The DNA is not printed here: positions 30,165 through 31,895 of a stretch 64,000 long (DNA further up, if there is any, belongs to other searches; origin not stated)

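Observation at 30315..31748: RuBisCO-like protein (form IV type) embedded in a glycan-biosynthesis operon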

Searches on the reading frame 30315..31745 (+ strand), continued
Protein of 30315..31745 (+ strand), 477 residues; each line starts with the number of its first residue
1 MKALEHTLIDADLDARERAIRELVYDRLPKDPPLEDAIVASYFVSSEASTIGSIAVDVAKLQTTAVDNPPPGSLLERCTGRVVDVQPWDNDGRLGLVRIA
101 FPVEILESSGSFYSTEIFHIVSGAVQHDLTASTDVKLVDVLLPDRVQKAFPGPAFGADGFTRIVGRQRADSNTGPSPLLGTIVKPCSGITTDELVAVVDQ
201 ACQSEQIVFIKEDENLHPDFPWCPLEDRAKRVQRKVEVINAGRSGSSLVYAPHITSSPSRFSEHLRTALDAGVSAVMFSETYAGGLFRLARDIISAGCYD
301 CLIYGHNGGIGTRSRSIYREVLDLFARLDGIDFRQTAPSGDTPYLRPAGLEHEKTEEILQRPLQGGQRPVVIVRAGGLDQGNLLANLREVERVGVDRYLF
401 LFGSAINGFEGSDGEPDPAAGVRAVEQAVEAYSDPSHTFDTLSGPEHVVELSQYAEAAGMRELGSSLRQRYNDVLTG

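Call 47: find_encoding_contigs(protein=P0004, flank=10000, max_places=1)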
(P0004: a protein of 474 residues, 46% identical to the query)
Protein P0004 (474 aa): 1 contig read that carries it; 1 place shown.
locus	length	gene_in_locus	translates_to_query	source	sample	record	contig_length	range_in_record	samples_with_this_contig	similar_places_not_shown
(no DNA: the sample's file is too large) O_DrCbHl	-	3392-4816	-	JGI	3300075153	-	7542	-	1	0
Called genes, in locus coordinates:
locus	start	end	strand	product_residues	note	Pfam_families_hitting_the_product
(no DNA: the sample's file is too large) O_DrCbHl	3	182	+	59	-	?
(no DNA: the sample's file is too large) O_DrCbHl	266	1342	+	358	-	PF00288:GHMP_kinases_N, PF08544:GHMP_kinases_C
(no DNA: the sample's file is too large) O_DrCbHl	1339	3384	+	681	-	PF00483:NTP_transferase, PF12804:NTP_transf_3, PF08013:GatZ_KbaZ-like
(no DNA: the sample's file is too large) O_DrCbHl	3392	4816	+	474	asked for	PF00016:RuBisCO_large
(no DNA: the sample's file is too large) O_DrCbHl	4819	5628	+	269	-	PF08282:Hydrolase_3 (faint)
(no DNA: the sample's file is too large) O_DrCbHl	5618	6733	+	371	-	-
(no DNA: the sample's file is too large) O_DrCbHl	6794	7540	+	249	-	?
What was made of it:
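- P0004 locus: GHMP kinase, NTP_transferase-GatZ fusion, RLP, Hydrolase_3 (call 47).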

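Call 50: find_encoding_contigs(protein=P0125, flank=10000, max_places=2)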
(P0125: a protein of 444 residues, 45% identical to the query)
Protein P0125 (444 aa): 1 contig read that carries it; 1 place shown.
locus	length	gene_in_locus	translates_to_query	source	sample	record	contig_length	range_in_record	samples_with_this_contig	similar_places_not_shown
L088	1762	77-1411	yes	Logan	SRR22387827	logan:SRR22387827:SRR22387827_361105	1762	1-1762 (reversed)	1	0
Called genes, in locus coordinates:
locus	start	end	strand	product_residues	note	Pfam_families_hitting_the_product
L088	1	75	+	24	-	?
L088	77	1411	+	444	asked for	PF00016:RuBisCO_large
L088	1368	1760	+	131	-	?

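Call 51: find_encoding_contigs(protein=P0009, flank=10000, max_places=1)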
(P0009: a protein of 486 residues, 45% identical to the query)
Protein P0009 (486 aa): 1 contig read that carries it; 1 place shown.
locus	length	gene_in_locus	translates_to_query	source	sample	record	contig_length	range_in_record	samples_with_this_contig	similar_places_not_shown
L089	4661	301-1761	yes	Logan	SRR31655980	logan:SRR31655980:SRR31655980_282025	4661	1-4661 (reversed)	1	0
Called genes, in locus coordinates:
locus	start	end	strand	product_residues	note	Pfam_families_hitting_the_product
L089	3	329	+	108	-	?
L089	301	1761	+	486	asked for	PF00016:RuBisCO_large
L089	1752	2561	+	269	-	PF08282:Hydrolase_3 (faint)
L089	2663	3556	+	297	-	PF00535:Glycos_transf_2, PF01644:Chitin_synth_1 (faint), PF13641:Glyco_tranf_2_3, PF13632:Glyco_trans_2_3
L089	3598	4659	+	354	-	?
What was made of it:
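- L089: RLP, Hydrolase_3, GT2 (call 51).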

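Call 52: find_related_loci(query=window:30315-31745:+, collection=metagenome_contigs, flank=10000)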
Query window:30315-31745:+ (477 aa) in metagenome_contigs; peptide patterns used: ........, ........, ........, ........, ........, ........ (x = any residue, [..] = any of these).
132 stretches matched a pattern; 3 encode a relative of the query (tblastn E <= 1e-3); 3 distinct loci.
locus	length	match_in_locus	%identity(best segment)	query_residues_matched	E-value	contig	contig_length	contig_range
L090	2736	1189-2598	42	1-471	2e-121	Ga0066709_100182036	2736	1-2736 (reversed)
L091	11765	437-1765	41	11-476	9e-109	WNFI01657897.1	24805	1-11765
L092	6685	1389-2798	40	1-475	1e-107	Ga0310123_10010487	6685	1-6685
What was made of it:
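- Tried and rejected: Metagenome scan with the window protein: only three distant (40-42%) relatives and no new subclade A loci (call 52).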

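Call 75: list_cluster_members(proteins=[P0003, P0005, P0017, P0279, P0278])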
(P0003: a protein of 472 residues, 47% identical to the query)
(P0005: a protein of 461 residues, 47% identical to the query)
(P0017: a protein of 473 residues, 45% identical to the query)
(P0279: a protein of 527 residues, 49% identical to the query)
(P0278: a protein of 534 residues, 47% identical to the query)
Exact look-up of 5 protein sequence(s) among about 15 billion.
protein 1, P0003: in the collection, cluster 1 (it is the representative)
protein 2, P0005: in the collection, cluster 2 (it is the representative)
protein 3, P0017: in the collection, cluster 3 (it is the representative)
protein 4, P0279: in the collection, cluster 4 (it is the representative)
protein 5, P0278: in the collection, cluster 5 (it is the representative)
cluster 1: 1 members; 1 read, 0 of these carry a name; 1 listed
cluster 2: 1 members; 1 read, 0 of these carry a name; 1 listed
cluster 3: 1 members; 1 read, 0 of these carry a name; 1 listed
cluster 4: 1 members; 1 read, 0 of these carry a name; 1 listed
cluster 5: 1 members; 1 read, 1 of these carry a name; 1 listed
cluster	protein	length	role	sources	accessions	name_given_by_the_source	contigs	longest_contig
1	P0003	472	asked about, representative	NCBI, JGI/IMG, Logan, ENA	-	-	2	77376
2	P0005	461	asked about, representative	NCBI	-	-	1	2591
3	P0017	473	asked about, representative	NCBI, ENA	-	-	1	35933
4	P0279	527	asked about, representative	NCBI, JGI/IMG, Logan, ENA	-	-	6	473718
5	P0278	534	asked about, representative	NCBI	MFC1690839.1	NTP transferase domain-containing protein [Nanoarchaeota archaeon]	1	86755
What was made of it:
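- Tried and rejected: list_cluster_members: no organism names for P0003, P0005, P0017 or P0279 (call 75).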
